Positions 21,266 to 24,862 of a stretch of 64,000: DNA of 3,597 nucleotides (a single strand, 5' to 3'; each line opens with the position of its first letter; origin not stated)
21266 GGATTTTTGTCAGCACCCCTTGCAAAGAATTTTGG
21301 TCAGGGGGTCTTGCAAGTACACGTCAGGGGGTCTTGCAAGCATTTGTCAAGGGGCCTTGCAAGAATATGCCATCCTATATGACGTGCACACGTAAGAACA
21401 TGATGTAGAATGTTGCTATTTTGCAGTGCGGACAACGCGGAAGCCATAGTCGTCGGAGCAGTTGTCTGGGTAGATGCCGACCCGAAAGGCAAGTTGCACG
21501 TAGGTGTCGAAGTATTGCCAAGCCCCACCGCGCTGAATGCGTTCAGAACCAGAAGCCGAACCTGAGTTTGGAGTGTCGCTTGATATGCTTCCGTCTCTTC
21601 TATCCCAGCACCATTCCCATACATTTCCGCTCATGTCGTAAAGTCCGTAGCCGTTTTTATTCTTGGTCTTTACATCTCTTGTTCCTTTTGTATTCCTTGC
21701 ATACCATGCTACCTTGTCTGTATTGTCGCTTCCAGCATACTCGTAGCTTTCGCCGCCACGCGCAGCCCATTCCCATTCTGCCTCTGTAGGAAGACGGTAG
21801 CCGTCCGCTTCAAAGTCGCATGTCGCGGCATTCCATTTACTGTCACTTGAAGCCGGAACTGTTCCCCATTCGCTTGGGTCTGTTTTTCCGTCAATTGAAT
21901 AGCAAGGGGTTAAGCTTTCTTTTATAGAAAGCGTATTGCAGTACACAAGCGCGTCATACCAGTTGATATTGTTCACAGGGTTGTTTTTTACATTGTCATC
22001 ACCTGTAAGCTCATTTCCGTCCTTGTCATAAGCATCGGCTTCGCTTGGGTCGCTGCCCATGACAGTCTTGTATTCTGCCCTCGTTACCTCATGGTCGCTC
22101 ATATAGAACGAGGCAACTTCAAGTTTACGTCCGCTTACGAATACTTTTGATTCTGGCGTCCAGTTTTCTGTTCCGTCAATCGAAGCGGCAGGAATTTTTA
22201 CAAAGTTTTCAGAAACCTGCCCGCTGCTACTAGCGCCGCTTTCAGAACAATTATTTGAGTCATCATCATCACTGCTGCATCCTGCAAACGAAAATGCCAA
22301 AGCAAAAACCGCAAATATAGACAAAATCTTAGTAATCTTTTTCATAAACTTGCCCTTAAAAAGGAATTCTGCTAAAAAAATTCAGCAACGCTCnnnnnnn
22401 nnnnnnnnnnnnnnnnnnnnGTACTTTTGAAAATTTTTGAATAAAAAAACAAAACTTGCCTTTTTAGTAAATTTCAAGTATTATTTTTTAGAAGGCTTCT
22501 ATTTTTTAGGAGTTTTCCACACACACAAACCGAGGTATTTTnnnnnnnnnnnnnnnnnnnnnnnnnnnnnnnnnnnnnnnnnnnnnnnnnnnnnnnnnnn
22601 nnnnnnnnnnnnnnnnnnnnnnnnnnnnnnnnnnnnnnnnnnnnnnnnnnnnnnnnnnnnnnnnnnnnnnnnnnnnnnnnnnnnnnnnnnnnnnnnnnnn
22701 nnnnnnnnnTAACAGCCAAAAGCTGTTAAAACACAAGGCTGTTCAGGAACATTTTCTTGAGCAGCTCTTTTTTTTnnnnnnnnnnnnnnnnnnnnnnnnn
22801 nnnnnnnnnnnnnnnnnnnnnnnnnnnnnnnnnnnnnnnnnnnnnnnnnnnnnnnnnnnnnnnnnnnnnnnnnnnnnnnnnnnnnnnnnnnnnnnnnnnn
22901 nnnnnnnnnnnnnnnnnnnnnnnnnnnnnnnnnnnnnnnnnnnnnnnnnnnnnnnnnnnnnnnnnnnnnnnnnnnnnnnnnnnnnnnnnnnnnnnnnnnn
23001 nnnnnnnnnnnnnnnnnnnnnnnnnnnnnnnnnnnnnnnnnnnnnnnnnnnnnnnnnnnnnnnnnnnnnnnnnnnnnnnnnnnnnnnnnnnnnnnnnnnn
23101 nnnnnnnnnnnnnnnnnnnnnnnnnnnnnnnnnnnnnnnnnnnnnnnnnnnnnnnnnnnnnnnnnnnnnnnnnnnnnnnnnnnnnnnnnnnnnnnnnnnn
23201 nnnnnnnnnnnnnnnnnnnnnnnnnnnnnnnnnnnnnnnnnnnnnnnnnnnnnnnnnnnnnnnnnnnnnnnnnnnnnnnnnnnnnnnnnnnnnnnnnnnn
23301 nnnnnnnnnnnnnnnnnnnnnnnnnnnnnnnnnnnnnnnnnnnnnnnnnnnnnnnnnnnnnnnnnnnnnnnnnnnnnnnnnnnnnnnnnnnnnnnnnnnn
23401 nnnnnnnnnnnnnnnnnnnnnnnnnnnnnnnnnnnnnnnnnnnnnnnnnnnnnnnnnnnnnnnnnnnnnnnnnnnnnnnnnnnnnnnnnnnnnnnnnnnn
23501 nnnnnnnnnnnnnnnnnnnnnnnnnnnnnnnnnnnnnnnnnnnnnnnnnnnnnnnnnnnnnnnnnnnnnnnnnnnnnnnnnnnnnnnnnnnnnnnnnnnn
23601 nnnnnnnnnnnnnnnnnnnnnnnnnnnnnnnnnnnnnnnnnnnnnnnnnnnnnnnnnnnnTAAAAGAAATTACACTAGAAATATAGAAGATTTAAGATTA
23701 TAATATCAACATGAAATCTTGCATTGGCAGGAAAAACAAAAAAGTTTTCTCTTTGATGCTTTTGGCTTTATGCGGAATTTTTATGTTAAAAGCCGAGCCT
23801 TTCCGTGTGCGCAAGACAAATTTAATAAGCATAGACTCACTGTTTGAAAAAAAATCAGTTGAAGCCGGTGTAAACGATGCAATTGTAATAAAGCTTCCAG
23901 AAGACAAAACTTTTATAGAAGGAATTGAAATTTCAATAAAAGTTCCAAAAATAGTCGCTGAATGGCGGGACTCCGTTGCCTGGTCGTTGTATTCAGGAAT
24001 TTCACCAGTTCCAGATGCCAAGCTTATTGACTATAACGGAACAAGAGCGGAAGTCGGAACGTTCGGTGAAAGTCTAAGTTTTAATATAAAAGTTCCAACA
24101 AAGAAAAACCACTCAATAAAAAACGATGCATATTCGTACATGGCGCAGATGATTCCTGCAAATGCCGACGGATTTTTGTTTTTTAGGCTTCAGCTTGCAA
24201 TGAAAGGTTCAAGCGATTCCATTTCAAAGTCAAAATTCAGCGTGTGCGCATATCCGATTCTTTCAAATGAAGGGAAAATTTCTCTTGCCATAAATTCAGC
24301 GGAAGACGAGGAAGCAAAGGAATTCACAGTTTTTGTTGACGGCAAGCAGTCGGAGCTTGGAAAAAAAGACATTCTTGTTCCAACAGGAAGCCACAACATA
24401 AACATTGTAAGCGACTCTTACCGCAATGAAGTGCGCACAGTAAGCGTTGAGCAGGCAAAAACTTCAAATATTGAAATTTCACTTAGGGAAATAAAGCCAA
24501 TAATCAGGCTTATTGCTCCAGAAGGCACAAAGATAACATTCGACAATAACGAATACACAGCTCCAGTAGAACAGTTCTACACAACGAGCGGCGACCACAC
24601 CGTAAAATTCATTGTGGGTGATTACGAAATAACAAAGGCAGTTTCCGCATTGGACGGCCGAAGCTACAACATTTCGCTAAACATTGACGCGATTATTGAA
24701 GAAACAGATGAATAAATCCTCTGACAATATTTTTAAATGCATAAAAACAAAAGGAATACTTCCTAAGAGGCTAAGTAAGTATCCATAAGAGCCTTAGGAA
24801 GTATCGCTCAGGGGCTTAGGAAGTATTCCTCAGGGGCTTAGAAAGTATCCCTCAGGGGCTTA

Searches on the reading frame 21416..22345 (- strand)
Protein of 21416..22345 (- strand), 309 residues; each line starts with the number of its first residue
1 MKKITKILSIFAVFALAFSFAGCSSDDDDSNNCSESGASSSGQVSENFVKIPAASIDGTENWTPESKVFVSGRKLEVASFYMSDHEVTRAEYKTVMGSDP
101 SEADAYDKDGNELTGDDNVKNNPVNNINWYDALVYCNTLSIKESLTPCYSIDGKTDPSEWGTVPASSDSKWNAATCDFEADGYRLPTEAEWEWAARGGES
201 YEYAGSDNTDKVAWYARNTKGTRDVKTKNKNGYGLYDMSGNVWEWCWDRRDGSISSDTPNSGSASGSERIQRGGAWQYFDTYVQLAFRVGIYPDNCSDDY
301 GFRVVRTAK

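Call 12: search_protein_families(library=pfam, proteins=[window:21416-22345:-])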
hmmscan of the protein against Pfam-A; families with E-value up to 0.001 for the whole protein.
window:21416-22345:- (309 aa): 1 family
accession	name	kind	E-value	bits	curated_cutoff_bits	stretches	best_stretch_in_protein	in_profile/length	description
PF03781.23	FGE-sulfatase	-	1.6e-39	136.6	23.3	1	73-306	30-255/255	Sulfatase-modifying factor enzyme 1-like domain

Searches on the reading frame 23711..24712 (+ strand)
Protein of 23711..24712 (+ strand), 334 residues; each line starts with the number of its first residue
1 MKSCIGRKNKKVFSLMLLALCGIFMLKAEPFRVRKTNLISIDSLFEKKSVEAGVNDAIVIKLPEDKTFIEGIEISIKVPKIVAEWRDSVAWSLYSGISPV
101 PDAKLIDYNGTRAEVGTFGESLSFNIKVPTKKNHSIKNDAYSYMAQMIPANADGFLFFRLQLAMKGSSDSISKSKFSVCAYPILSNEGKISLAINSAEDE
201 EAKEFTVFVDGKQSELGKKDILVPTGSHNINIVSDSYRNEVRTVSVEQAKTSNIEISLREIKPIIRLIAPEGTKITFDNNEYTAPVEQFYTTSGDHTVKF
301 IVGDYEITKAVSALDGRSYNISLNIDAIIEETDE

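Call 12: search_protein_families(library=pfam, proteins=[window:23711-24712:+])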
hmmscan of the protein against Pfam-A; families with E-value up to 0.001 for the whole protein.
window:23711-24712:+ (334 aa): 1 family
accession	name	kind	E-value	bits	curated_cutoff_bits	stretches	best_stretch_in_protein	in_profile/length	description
PF08308.17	PEGA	-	2e-06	28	20.8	0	206-260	14-69/71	PEGA domain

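Call 15: find_homologous_proteins(query=window:23711-24712:+)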
Query window:23711-24712:+ (334 aa): 141 proteins with E <= 0.001 among 2185 candidates; the best 120 are listed.
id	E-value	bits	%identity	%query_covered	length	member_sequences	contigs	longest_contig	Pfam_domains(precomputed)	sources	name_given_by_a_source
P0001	4.9e-198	674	93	100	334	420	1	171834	PF08308.18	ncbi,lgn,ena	-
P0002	6.3e-172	589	83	96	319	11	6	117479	PF08308.18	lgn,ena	-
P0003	5.6e-156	536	74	98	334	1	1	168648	PF08308.18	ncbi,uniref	ncbi:hypothetical protein [Treponema sp.]|uniref:hypothetical protein n=1 Tax=Treponema sp. TaxID=16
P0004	1.0e-139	483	66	99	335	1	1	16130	PF08308.18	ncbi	-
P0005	2.7e-129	449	66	90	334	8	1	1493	-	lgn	-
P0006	4.0e-129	448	64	95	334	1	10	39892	-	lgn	-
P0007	2.2e-124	433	62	100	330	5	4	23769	-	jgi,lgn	jgi:hypothetical protein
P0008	1.9e-121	423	59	98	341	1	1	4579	PF08308.18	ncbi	-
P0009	3.2e-113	396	55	100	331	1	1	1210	PF08308.18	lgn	-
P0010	6.2e-112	392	58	96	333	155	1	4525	PF08308.18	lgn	-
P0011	7.6e-112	391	57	95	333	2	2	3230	PF08308.18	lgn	-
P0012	2.2e-111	390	56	97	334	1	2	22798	PF08308.18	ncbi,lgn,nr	ncbi:MAG: hypothetical protein KBS64_03315 [Treponema sp.]|nr:hypothetical protein [Candidatus Trepo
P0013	7.9e-111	388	56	95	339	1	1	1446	PF08308.18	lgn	-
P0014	8.9e-109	381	52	98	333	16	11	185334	PF08308.18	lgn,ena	-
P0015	1.5e-108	381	55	95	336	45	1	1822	PF08308.18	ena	-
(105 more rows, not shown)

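Call 17: find_related_loci(query=A1, collection=genome_contigs, flank=4000)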
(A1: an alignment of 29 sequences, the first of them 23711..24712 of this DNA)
Query A1 (334 aa) in genome_contigs; peptide patterns used: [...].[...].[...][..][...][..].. (x = any residue, [..] = any of these).
173 stretches matched a pattern; 139 encode a relative of the query (tblastn E <= 1e-3); the best 80 are kept; 80 distinct loci.
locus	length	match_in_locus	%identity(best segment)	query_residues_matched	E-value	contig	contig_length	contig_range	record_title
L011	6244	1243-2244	93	1-334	0e+0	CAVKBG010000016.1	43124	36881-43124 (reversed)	Desulfovibrionaceae bacterium isolate H07656-L1_cleanbin_000009 genome assembly, contig: Spades_H07656-L1_contig_226, wh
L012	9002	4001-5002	92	1-334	0e+0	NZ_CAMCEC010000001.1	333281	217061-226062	MAG: uncultured Treponema sp. isolate SRR17382097_bin.8_metaWRAP_v1.3_MAG ERZ10544651.1, whole genome shotgun sequence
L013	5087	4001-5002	91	1-334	0e+0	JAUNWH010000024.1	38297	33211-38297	MAG: Spirochaetales bacterium isolate S8M_St_45 NODE_263_length_38297_cov_34.701245, whole genome shotgun sequence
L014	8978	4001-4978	74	8-334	5e-166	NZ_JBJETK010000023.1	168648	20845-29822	MAG: Treponema sp. isolate PUUB17_bin.031 NODE_17_length_168648_cov_45.919759, whole genome shotgun sequence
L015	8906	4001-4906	66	32-333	6e-135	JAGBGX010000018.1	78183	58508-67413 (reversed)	MAG: Treponema sp. isolate RGIG9108 Water_deer_Rectum.Co__c1287261, whole genome shotgun sequence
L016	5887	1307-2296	62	1-333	9e-134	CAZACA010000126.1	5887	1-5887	MAG TPA_asm: uncultured Treponema sp. isolate SRP222552_co1_37 genome assembly, contig: NODE_16234_length_5887_cov_27.26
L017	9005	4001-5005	84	1-334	0e+0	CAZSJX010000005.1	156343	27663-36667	MAG TPA_asm: uncultured Treponema sp. isolate binchicken_co370_244 genome assembly, contig: NODE_123_length_156343_cov_1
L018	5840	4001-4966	56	8-334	7e-121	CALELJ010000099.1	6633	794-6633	MAG TPA_asm: uncultured Treponema sp. isolate SRR6425801_bin.25_CONCOCT_v1.1_MAG genome assembly, contig: ERZ1767625.382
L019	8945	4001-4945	57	19-334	7e-121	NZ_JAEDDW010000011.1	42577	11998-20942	MAG: Treponema sp. isolate MAG042 NODE_498_length_42577_cov_134.257443, whole genome shotgun sequence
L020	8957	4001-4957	56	8-331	4e-119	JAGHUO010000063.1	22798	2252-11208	MAG: Candidatus Treponema equi isolate E4_MB2_46 c_000000054847, whole genome shotgun sequence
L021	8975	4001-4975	54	10-334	2e-117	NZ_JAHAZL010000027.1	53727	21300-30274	MAG: Treponema sp. isolate MB2.8 k127_276019, whole genome shotgun sequence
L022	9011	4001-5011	53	3-334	2e-116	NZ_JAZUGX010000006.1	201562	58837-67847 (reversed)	MAG: Treponema sp. isolate T1900045282_TH20190052.MAGScoT_cleanbin_000017 SGB_5951_k141_1426703, whole genome shotgun se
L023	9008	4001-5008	53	4-334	2e-116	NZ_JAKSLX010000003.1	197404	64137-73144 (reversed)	MAG: Treponema sp. isolate Horse_feces110 MAG110_3, whole genome shotgun sequence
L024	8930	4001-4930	53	24-331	2e-113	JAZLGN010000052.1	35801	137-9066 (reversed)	MAG: Treponema sp. isolate T1900044996_TA20190058.MAGScoT_cleanbin_000021 SGB_4247_k141_1955114, whole genome shotgun se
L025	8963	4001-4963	52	12-334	1e-112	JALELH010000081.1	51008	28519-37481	MAG: Spirochaetia bacterium isolate SUG108 k141_8415751, whole genome shotgun sequence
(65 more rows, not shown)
